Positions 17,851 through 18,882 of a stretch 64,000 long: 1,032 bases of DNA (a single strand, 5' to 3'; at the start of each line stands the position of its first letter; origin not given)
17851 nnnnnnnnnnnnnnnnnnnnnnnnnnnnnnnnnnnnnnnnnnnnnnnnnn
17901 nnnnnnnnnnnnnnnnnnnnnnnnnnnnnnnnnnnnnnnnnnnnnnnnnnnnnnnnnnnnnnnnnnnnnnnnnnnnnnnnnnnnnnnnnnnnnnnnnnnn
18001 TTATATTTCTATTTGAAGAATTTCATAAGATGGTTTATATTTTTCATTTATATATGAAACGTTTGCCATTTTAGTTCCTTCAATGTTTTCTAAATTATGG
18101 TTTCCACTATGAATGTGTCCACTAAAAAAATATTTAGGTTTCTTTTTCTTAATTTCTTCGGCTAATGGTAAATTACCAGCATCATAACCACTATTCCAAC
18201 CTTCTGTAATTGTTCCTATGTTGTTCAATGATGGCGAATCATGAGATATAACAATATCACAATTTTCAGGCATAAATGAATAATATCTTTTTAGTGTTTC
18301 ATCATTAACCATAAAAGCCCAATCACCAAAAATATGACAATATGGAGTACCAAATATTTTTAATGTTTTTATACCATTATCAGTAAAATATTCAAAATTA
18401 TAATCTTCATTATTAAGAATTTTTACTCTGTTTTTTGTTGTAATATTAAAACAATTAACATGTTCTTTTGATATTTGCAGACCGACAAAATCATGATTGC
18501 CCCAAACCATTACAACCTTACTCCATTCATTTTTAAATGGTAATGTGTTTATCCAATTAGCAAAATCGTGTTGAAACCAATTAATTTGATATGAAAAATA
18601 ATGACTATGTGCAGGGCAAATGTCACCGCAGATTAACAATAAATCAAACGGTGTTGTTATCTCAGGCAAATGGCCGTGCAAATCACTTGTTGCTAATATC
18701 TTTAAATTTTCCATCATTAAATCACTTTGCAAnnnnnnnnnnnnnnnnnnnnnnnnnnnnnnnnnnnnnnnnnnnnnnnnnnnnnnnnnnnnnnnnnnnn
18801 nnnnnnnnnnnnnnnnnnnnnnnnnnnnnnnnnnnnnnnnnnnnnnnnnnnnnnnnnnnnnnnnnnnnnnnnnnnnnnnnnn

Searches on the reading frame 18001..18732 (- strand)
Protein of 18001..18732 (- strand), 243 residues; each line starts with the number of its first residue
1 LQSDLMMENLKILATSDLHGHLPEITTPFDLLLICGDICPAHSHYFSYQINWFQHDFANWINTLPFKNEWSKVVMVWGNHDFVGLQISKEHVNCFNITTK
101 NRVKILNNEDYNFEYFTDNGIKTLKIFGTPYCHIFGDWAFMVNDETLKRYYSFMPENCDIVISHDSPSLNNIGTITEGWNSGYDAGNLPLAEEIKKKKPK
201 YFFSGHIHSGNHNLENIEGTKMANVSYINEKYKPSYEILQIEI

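Call 79: search_protein_families(library=pfam, proteins=[window:18001-18732:-], max_evalue=0.001)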
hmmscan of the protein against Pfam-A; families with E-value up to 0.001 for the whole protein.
window:18001-18732:- (243 aa): 2 families
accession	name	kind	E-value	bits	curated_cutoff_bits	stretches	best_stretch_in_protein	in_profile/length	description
PF00149.33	Metallophos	-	5.1e-12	47.1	21.5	1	10-209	1-190/191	Calcineurin-like phosphoesterase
PF12850.12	Metallophos_2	-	0.00017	22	27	0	11-224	2-131/154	Calcineurin-like phosphoesterase superfamily domain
